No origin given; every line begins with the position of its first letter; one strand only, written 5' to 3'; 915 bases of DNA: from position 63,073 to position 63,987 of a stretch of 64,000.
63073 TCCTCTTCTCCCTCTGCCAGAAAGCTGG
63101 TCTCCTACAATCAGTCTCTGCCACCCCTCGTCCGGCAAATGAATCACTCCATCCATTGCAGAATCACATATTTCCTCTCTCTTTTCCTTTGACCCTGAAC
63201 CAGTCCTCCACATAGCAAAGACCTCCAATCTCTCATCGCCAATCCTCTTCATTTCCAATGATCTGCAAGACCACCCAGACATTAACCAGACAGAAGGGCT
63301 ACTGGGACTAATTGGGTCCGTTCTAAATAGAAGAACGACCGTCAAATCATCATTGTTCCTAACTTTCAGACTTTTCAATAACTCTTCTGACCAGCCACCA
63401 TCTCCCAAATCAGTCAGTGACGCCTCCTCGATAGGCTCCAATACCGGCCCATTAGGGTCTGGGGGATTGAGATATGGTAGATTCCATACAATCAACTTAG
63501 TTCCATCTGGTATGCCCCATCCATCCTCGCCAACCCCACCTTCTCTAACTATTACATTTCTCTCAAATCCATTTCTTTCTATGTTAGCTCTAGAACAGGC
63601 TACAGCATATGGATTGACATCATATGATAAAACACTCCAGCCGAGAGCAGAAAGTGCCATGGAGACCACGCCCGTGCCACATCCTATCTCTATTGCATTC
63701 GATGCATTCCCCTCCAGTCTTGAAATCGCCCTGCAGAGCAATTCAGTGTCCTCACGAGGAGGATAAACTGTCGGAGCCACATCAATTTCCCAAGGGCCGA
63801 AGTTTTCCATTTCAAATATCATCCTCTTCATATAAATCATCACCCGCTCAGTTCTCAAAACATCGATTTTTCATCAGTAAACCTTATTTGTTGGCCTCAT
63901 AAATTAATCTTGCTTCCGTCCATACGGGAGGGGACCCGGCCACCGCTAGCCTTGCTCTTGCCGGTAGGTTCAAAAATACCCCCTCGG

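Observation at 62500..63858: Biotin-protein ligase BirA fused to an Mtq2/HemK-type glutamine methyltransferase domain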

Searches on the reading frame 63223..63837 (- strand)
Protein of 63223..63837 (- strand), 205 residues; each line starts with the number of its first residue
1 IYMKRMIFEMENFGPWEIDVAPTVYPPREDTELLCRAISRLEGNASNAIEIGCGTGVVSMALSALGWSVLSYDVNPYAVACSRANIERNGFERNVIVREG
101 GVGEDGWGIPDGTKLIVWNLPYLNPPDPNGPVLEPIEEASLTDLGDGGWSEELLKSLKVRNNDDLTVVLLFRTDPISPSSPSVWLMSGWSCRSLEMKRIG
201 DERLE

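Call 25: search_protein_representatives(protein=window:63223-63837:-)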
Query: 205 residues. Proteins with E-value up to 0.001 (for the whole library): 1430; up to 1e-10: 104; up to 1e-30: 14. The best 150 are listed.
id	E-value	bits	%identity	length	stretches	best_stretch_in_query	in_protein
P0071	7.3e-61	222.1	57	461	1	16-205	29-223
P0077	1.5e-58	214.5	52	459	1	4-205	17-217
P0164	1.8e-53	197.9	55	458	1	8-205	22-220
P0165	9.1e-48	179.3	44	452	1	3-205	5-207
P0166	2.6e-46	174.5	40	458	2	7-204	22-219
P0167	3.0e-45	171.1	48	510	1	4-205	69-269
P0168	2.7e-44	167.9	47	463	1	20-205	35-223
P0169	8.9e-41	156.4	69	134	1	102-205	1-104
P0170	1.0e-39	153.0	47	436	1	18-204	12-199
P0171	1.1e-33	133.2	46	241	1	49-205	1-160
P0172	4.7e-32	127.9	48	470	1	16-162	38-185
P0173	1.0e-31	126.9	41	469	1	15-204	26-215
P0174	1.4e-31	126.4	51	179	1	18-157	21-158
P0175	2.4e-31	125.6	45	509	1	19-204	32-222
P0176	6.7e-30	120.9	44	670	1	18-204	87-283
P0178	3.9e-28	115.1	44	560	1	15-196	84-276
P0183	6.0e-27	111.2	41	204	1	16-192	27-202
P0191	4.0e-24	102.0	44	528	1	21-200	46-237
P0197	3.5e-23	98.9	34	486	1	6-198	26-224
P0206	2.9e-22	95.9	37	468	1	19-203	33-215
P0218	7.7e-20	88.0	36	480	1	7-202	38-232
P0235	2.3e-16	76.6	34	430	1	19-202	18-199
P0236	4.2e-16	75.8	34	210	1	20-203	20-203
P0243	1.1e-13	67.9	44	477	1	23-140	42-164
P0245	3.3e-13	66.3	38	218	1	15-139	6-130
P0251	1.9e-12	63.8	36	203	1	13-150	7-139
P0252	2.1e-12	63.7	41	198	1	18-127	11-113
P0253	2.3e-12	63.6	36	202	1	17-167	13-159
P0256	1.8e-11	60.6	36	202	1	17-127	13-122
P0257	1.8e-11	60.6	44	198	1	22-128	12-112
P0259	2.4e-11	60.2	32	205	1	1-158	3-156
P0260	2.4e-11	60.2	35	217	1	16-126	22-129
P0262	2.8e-11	60.0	39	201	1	18-127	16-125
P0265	5.4e-11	59.1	44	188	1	19-137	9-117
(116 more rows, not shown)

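Call 26: search_protein_families(library=pfam, proteins=[P0173, P0176, P0178, P0183, P0191, P0197, P0218, P0235, P0236, P0243], max_evalue=0.0001)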
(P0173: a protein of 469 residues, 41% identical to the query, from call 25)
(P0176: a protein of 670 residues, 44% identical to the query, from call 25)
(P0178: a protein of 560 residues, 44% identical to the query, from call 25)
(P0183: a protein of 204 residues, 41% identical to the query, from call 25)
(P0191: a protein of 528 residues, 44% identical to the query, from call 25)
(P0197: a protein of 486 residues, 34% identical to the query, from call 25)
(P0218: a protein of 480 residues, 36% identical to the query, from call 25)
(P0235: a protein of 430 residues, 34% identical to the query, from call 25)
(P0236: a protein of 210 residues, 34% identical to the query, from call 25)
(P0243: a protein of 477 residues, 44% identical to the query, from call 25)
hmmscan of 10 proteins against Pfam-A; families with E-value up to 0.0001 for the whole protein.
P0173 (469 aa): 6 families
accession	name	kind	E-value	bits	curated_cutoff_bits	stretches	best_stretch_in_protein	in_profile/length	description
PF03099.24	BPL_LplA_LipB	-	2.1e-10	41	21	1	234-373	7-133/133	Biotin/lipoate A/B protein ligase family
PF06325.19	PrmA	-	7.5e-07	29.4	22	1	55-110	160-216/296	Ribosomal protein L11 methyltransferase (PrmA)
PF13847.12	Methyltransf_31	-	1.3e-06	28.6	27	1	55-184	2-113/145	Methyltransferase domain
PF13649.12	Methyltransf_25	-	1.7e-05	25.9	27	1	61-110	2-51/97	Methyltransferase domain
PF05175.20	MTS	-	2.7e-05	24.3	23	1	49-111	24-87/170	Methyltransferase small domain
PF08242.18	Methyltransf_12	-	8.3e-05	23.7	30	0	61-103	1-45/98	Methyltransferase domain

P0176 (670 aa): 6 families
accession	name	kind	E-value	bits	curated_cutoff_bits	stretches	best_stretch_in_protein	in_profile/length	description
PF03099.24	BPL_LplA_LipB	-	1.7e-08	34.9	21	1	311-409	17-106/133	Biotin/lipoate A/B protein ligase family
PF13649.12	Methyltransf_25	-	2.4e-07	31.8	27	1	117-170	2-55/97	Methyltransferase domain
PF05175.20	MTS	-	2.5e-06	27.7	23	1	100-180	20-100/170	Methyltransferase small domain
PF08242.18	Methyltransf_12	-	3.2e-05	25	30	1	117-165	1-53/98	Methyltransferase domain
PF13489.12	Methyltransf_23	-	9.1e-05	22.7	27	0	102-192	12-86/164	Methyltransferase domain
PF08241.18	Methyltransf_11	-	9.8e-05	23.4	21.2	0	117-163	1-44/95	Methyltransferase domain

P0178 (560 aa): 2 families
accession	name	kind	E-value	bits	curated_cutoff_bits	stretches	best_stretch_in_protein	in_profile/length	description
PF03099.24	BPL_LplA_LipB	-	4.6e-07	30.2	21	1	319-439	25-133/133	Biotin/lipoate A/B protein ligase family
PF08242.18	Methyltransf_12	-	5.9e-05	24.2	30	0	118-193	1-69/98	Methyltransferase domain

P0183 (204 aa): 1 family
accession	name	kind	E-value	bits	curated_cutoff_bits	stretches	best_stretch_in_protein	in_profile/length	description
PF06325.19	PrmA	-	4.9e-05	23.4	22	1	57-129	162-230/296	Ribosomal protein L11 methyltransferase (PrmA)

P0191 (528 aa): 1 family
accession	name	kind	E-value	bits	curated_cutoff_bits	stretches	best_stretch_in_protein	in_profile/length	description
PF03099.24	BPL_LplA_LipB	-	6.2e-12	46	21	1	280-398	27-133/133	Biotin/lipoate A/B protein ligase family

P0197 (486 aa): 6 families
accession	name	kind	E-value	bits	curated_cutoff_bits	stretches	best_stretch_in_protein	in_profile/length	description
PF03099.24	BPL_LplA_LipB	-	6.1e-09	36.3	21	1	271-374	29-133/133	Biotin/lipoate A/B protein ligase family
PF06325.19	PrmA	-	9.2e-06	25.8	22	1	65-114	161-211/296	Ribosomal protein L11 methyltransferase (PrmA)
PF05175.20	MTS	-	1.2e-05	25.4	23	1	51-113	20-81/170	Methyltransferase small domain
PF13649.12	Methyltransf_25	-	2.2e-05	25.5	27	1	70-115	2-49/97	Methyltransferase domain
PF13489.12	Methyltransf_23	-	5.1e-05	23.5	27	1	53-98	8-55/164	Methyltransferase domain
PF08242.18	Methyltransf_12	-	5.2e-05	24.3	30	1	70-111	1-44/98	Methyltransferase domain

P0218 (480 aa): 8 families
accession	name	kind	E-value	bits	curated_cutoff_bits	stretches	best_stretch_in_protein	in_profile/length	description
PF03099.24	BPL_LplA_LipB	-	7.1e-12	45.8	21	1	256-385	7-133/133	Biotin/lipoate A/B protein ligase family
PF05175.20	MTS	-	1.2e-09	38.5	23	1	67-160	21-113/170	Methyltransferase small domain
PF13649.12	Methyltransf_25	-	2.8e-08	34.8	27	1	82-153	2-72/97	Methyltransferase domain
PF08242.18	Methyltransf_12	-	3.1e-07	31.5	30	1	82-151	1-71/98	Methyltransferase domain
PF06325.19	PrmA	-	4.2e-07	30.2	22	1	78-152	162-233/296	Ribosomal protein L11 methyltransferase (PrmA)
PF13847.12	Methyltransf_31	-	1.3e-06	28.6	27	1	79-153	5-82/145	Methyltransferase domain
PF08241.18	Methyltransf_11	-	1.1e-05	26.4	21.2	1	82-151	1-66/95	Methyltransferase domain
PF05401.17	NodS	-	3.1e-05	24.3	24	0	68-135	34-103/201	Nodulation protein S (NodS)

P0235 (430 aa): 9 families
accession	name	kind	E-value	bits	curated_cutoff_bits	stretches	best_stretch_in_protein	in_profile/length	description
PF03099.24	BPL_LplA_LipB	-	1.2e-14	54.8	21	1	217-354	3-133/133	Biotin/lipoate A/B protein ligase family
PF13649.12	Methyltransf_25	-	1.7e-09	38.7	27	1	49-117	1-71/97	Methyltransferase domain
PF05175.20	MTS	-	2.8e-09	37.3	23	1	36-120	22-108/170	Methyltransferase small domain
PF13847.12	Methyltransf_31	-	1.7e-07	31.5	27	1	46-117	4-81/145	Methyltransferase domain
PF08241.18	Methyltransf_11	-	4.9e-07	30.7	21.2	1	50-115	1-65/95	Methyltransferase domain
PF03848.20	TehB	-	8.1e-07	29.1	20.4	1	48-115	33-100/193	Tellurite resistance protein TehB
PF08242.18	Methyltransf_12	-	2e-06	28.9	30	1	50-115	1-70/98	Methyltransferase domain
PF13489.12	Methyltransf_23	-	1.4e-05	25.3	27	1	31-115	7-86/164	Methyltransferase domain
PF05401.17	NodS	-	3.2e-05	24.3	24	1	17-116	19-112/201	Nodulation protein S (NodS)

P0236 (210 aa): 9 families
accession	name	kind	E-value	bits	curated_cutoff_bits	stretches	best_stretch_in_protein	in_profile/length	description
PF13649.12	Methyltransf_25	-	4.1e-10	40.7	27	1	50-127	1-81/97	Methyltransferase domain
PF05175.20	MTS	-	1.8e-07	31.4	23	1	35-129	20-115/170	Methyltransferase small domain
PF08241.18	Methyltransf_11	-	6.1e-07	30.4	21.2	1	51-118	1-66/95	Methyltransferase domain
PF05401.17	NodS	-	7.9e-07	29.5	24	1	18-118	19-112/201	Nodulation protein S (NodS)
PF13847.12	Methyltransf_31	-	1.8e-06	28.2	27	1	45-120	2-82/145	Methyltransferase domain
PF03848.20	TehB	-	4e-06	26.8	20.4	1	33-117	18-100/193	Tellurite resistance protein TehB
PF08242.18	Methyltransf_12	-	4.9e-06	27.6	30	1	51-118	1-71/98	Methyltransferase domain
PF13489.12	Methyltransf_23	-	2.2e-05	24.7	27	1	32-117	7-86/164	Methyltransferase domain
PF10294.15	Methyltransf_16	-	4.8e-05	23.6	21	1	42-117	42-125/174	Lysine methyltransferase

P0243 (477 aa): 4 families
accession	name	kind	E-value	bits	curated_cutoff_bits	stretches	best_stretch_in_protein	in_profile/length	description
PF03099.24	BPL_LplA_LipB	-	1.2e-10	41.8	21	1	251-373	5-133/133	Biotin/lipoate A/B protein ligase family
PF05175.20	MTS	-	6.5e-09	36.1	23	1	50-117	20-87/170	Methyltransferase small domain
PF06325.19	PrmA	-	8.3e-07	29.2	22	1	50-114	148-212/296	Ribosomal protein L11 methyltransferase (PrmA)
PF13649.12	Methyltransf_25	-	9.5e-06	26.7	27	1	68-117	1-52/97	Methyltransferase domain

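Call 31: search_protein_families(library=ncbifam, proteins=[P0251, P0253, P0257, P0259, P0262, P0236, P0183], max_evalue=1e-8)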
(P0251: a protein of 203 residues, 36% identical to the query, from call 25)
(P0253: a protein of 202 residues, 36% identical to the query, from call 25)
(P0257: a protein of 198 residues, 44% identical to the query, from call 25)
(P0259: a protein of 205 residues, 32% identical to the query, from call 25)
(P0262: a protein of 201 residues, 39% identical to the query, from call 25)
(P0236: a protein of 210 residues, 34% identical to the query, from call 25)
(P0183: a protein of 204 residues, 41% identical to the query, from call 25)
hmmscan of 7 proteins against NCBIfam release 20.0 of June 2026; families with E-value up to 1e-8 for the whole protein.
P0251 (203 aa): 14 families
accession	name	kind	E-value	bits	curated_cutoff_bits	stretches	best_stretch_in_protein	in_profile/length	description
NF011529.0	PRK14968.1-3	equivalog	1.8e-42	145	162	1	7-198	5-194/198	putative methyltransferase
NF011527.0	PRK14968.1-1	equivalog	6.1e-40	137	242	1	14-200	10-191/192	putative methyltransferase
TIGR00537.1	hemK_rel_arch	hypoth_equivalog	9.6e-37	126.4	87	1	18-197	1-177/179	HemK2/MTQ2 family protein methyltransferase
NF011530.0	PRK14968.1-4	equivalog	2.3e-33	115.3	243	1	12-199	13-196/202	putative methyltransferase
NF011528.0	PRK14968.1-2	equivalog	2.4e-27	95.8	171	1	4-200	6-197/205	putative methyltransferase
TIGR03534.1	RF_mod_PrmC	equivalog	2.7e-25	89.3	199.1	1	6-158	54-217/253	peptide chain release factor N(5)-glutamine methyltransferase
TIGR00536.1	hemK_fam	subfamily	1.1e-21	77.1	115.5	1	6-116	79-194/286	HemK family protein methyltransferase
TIGR03704.1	PrmC_rel_meth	equivalog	5e-17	62.2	248.8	1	7-188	52-243/251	putative protein N(5)-glutamine methyltransferase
TIGR03533.1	L3_gln_methyl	equivalog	1.4e-12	47.6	229.7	1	26-116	107-201/284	50S ribosomal protein L3 N(5)-glutamine methyltransferase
NF001790.0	PRK00517.3-3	equivalog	4.9e-12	45.8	269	1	23-108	107-195/262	50S ribosomal protein L11 methyltransferase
TIGR00406.1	prmA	equivalog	1.1e-11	44.8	183.15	1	24-111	145-232/288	50S ribosomal protein L11 methyltransferase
NF043040.1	corrin_prot_MT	hypoth_equivalog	3e-11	43.2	180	1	36-95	37-97/216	corrinoid protein-associated methyltransferase CpaM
NF001785.0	PRK00517.2-2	equivalog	3.4e-09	36.3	188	1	24-108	131-215/282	50S ribosomal protein L11 methyltransferase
TIGR02021.1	BchM-ChlM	equivalog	6.7e-09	35.5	158.9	1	32-108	45-122/218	magnesium protoporphyrin IX methyltransferase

P0253 (202 aa): 18 families
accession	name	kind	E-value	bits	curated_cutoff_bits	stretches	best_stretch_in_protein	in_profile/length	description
NF011529.0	PRK14968.1-3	equivalog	1.8e-59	200.5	162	1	12-201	8-194/198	putative methyltransferase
NF011530.0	PRK14968.1-4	equivalog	1.2e-43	148.8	243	1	7-201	6-195/202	putative methyltransferase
TIGR00537.1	hemK_rel_arch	hypoth_equivalog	5.6e-42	143.5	87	1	20-200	1-177/179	HemK2/MTQ2 family protein methyltransferase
NF011527.0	PRK14968.1-1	equivalog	1.5e-36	125.9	242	1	16-200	10-188/192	putative methyltransferase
NF011528.0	PRK14968.1-2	equivalog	2e-25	89.5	171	1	18-197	18-191/205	putative methyltransferase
TIGR03534.1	RF_mod_PrmC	equivalog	5.3e-24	85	199.1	1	12-164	58-220/253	peptide chain release factor N(5)-glutamine methyltransferase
TIGR00536.1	hemK_fam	subfamily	5.1e-20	71.7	115.5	1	35-184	111-263/286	HemK family protein methyltransferase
TIGR03533.1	L3_gln_methyl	equivalog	1.5e-17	63.8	229.7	1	40-186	121-272/284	50S ribosomal protein L3 N(5)-glutamine methyltransferase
NF007023.0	PRK09489.1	equivalog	1.4e-16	60.7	295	1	6-116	161-273/342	16S rRNA (guanine(1207)-N(2))-methyltransferase RsmC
TIGR00406.1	prmA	equivalog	2.9e-16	59.8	183.15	1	34-111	153-232/288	50S ribosomal protein L11 methyltransferase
NF001785.0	PRK00517.2-2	equivalog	9.5e-15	54.5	188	1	28-111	133-218/282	50S ribosomal protein L11 methyltransferase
NF002421.0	PRK01544.1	equivalog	8.9e-13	47.8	567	1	33-186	131-291/524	bifunctional peptide chain release factor N(5)-glutamine methyltransferase PrmC/tRNA (guanosine(46)-N7)-methyltransferase TrmB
TIGR02021.1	BchM-ChlM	equivalog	1.8e-12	47.2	158.9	1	29-109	44-123/218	magnesium protoporphyrin IX methyltransferase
NF043040.1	corrin_prot_MT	hypoth_equivalog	7.9e-12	45.1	180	1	31-94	32-95/216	corrinoid protein-associated methyltransferase CpaM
NF001786.0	PRK00517.2-4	equivalog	1.9e-11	43.6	327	1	32-111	135-213/277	50S ribosomal protein L11 methyltransferase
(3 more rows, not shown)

P0257 (198 aa): 16 families
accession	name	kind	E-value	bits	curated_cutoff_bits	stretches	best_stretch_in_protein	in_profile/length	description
NF011529.0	PRK14968.1-3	equivalog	5.9e-78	260.8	162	1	1-194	3-196/198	putative methyltransferase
TIGR00537.1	hemK_rel_arch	hypoth_equivalog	4e-65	218.9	87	1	14-192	1-178/179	HemK2/MTQ2 family protein methyltransferase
NF011530.0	PRK14968.1-4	equivalog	1.3e-46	158.5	243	1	2-193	7-196/202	putative methyltransferase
NF011527.0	PRK14968.1-1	equivalog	1.3e-35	122.9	242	1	12-193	12-190/192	putative methyltransferase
NF011528.0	PRK14968.1-2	equivalog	2.5e-32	112.1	171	1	8-188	14-191/205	putative methyltransferase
TIGR03534.1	RF_mod_PrmC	equivalog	9.8e-25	87.4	199.1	1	17-151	69-216/253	peptide chain release factor N(5)-glutamine methyltransferase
TIGR00536.1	hemK_fam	subfamily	2.5e-21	76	115.5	1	30-150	112-240/286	HemK family protein methyltransferase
TIGR03533.1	L3_gln_methyl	equivalog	3.1e-17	62.8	229.7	1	28-150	117-247/284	50S ribosomal protein L3 N(5)-glutamine methyltransferase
TIGR03704.1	PrmC_rel_meth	equivalog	2e-15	56.9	248.8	1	33-181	87-242/251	putative protein N(5)-glutamine methyltransferase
NF007023.0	PRK09489.1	equivalog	3.5e-14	52.7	295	1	22-156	186-305/342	16S rRNA (guanine(1207)-N(2))-methyltransferase RsmC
TIGR00406.1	prmA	equivalog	7.2e-14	51.9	183.15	1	30-103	157-232/288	50S ribosomal protein L11 methyltransferase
NF001785.0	PRK00517.2-2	equivalog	3.1e-13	49.5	188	1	32-103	145-218/282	50S ribosomal protein L11 methyltransferase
TIGR02469.1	CbiT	equivalog_domain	1.1e-12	48.3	78.3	1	23-90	10-79/124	precorrin-6Y C5,15-methyltransferase (decarboxylating) subunit CbiT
NF001786.0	PRK00517.2-4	equivalog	1.2e-11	44.2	327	1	31-103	142-213/277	50S ribosomal protein L11 methyltransferase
NF043040.1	corrin_prot_MT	hypoth_equivalog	1.2e-10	41.2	180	1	30-89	38-99/216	corrinoid protein-associated methyltransferase CpaM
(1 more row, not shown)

P0259 (205 aa): 9 families
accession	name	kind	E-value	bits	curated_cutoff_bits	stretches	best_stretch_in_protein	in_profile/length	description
NF011529.0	PRK14968.1-3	equivalog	2.2e-48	164.3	162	1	13-196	3-194/198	putative methyltransferase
NF011530.0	PRK14968.1-4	equivalog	2.6e-35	121.6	243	1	19-177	10-165/202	putative methyltransferase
TIGR00537.1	hemK_rel_arch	hypoth_equivalog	1.8e-32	112.5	87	1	27-174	2-145/179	HemK2/MTQ2 family protein methyltransferase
NF011528.0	PRK14968.1-2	equivalog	2.7e-29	102.1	171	1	13-175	7-163/205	putative methyltransferase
NF011527.0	PRK14968.1-1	equivalog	7.9e-25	87.7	242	1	24-175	12-157/192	putative methyltransferase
TIGR03534.1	RF_mod_PrmC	equivalog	1.4e-23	83.7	199.1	1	14-167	54-217/253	peptide chain release factor N(5)-glutamine methyltransferase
TIGR00536.1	hemK_fam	subfamily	4e-19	68.8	115.5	1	17-166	82-241/286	HemK family protein methyltransferase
TIGR03533.1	L3_gln_methyl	equivalog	1.1e-14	54.5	229.7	1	48-166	123-248/284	50S ribosomal protein L3 N(5)-glutamine methyltransferase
NF002421.0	PRK01544.1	equivalog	7.6e-09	34.8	567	1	48-130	140-222/524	bifunctional peptide chain release factor N(5)-glutamine methyltransferase PrmC/tRNA (guanosine(46)-N7)-methyltransferase TrmB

P0262 (201 aa): 16 families
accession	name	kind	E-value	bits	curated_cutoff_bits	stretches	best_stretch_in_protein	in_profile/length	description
NF011529.0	PRK14968.1-3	equivalog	4.1e-45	153.7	162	1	13-198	7-193/198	putative methyltransferase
TIGR00537.1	hemK_rel_arch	hypoth_equivalog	1.6e-37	128.9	87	1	22-199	1-178/179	HemK2/MTQ2 family protein methyltransferase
NF011530.0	PRK14968.1-4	equivalog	1.3e-32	112.8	243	1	9-198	6-194/202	putative methyltransferase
TIGR03534.1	RF_mod_PrmC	equivalog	3.6e-23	82.3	199.1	1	13-159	57-217/253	peptide chain release factor N(5)-glutamine methyltransferase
NF011527.0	PRK14968.1-1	equivalog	2.9e-20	72.8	242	1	19-200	11-190/192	putative methyltransferase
NF011528.0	PRK14968.1-2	equivalog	1.4e-18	67.1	171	1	16-184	14-180/205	putative methyltransferase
TIGR00536.1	hemK_fam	subfamily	1.5e-16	60.3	115.5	1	14-126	83-197/286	HemK family protein methyltransferase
TIGR03533.1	L3_gln_methyl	equivalog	1.7e-15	57.1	229.7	1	16-159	92-249/284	50S ribosomal protein L3 N(5)-glutamine methyltransferase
TIGR03704.1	PrmC_rel_meth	equivalog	5.8e-14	52.1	248.8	1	15-176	56-230/251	putative protein N(5)-glutamine methyltransferase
NF007023.0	PRK09489.1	equivalog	3.7e-11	42.8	295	1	36-190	188-329/342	16S rRNA (guanine(1207)-N(2))-methyltransferase RsmC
NF001786.0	PRK00517.2-4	equivalog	5.8e-11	42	327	1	36-93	136-192/277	50S ribosomal protein L11 methyltransferase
TIGR00406.1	prmA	equivalog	5.9e-11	42.3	183.15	1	29-118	146-232/288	50S ribosomal protein L11 methyltransferase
NF001785.0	PRK00517.2-2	equivalog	1.2e-10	41.1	188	1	28-118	131-218/282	50S ribosomal protein L11 methyltransferase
NF001790.0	PRK00517.3-3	equivalog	1.8e-09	37.4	269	1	29-118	109-198/262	50S ribosomal protein L11 methyltransferase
NF002421.0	PRK01544.1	equivalog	2.1e-09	36.6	567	1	32-123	126-218/524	bifunctional peptide chain release factor N(5)-glutamine methyltransferase PrmC/tRNA (guanosine(46)-N7)-methyltransferase TrmB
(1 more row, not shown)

P0236 (210 aa): 8 families
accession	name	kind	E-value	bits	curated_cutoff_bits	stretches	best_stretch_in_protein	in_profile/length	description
TIGR03534.1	RF_mod_PrmC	equivalog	2.3e-17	63.3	199.1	1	19-134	61-178/253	peptide chain release factor N(5)-glutamine methyltransferase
NF011529.0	PRK14968.1-3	equivalog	6.8e-16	58.3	162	1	22-202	14-187/198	putative methyltransferase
NF011530.0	PRK14968.1-4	equivalog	9.5e-16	57.7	243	1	22-207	17-193/202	putative methyltransferase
NF011527.0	PRK14968.1-1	equivalog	5.9e-15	55.5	242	1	20-208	10-188/192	putative methyltransferase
TIGR00537.1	hemK_rel_arch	hypoth_equivalog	2.2e-13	50.3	87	1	24-135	1-104/179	HemK2/MTQ2 family protein methyltransferase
TIGR00536.1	hemK_fam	subfamily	3.1e-12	46.2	115.5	1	23-131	90-201/286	HemK family protein methyltransferase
TIGR03533.1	L3_gln_methyl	equivalog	3.5e-11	43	229.7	1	31-166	106-246/284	50S ribosomal protein L3 N(5)-glutamine methyltransferase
NF043040.1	corrin_prot_MT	hypoth_equivalog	8.4e-11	41.7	180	1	46-117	41-115/216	corrinoid protein-associated methyltransferase CpaM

P0183 (204 aa): 7 families
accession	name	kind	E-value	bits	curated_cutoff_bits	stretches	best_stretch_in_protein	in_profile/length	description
NF011529.0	PRK14968.1-3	equivalog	1.9e-19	69.9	162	1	26-202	7-177/198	putative methyltransferase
TIGR00537.1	hemK_rel_arch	hypoth_equivalog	1.3e-18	67.3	87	1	35-185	1-144/179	HemK2/MTQ2 family protein methyltransferase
TIGR03534.1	RF_mod_PrmC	equivalog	7.3e-17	61.7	199.1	1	26-185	57-223/253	peptide chain release factor N(5)-glutamine methyltransferase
NF011530.0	PRK14968.1-4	equivalog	7.5e-14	51.5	243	1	28-202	12-178/202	putative methyltransferase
NF011527.0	PRK14968.1-1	equivalog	7.2e-12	45.4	242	1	31-200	10-170/192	putative methyltransferase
TIGR03704.1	PrmC_rel_meth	equivalog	4.7e-10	39.3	248.8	1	29-203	57-237/251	putative protein N(5)-glutamine methyltransferase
TIGR00536.1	hemK_fam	subfamily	1.9e-09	37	115.5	1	58-182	116-245/286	HemK family protein methyltransferase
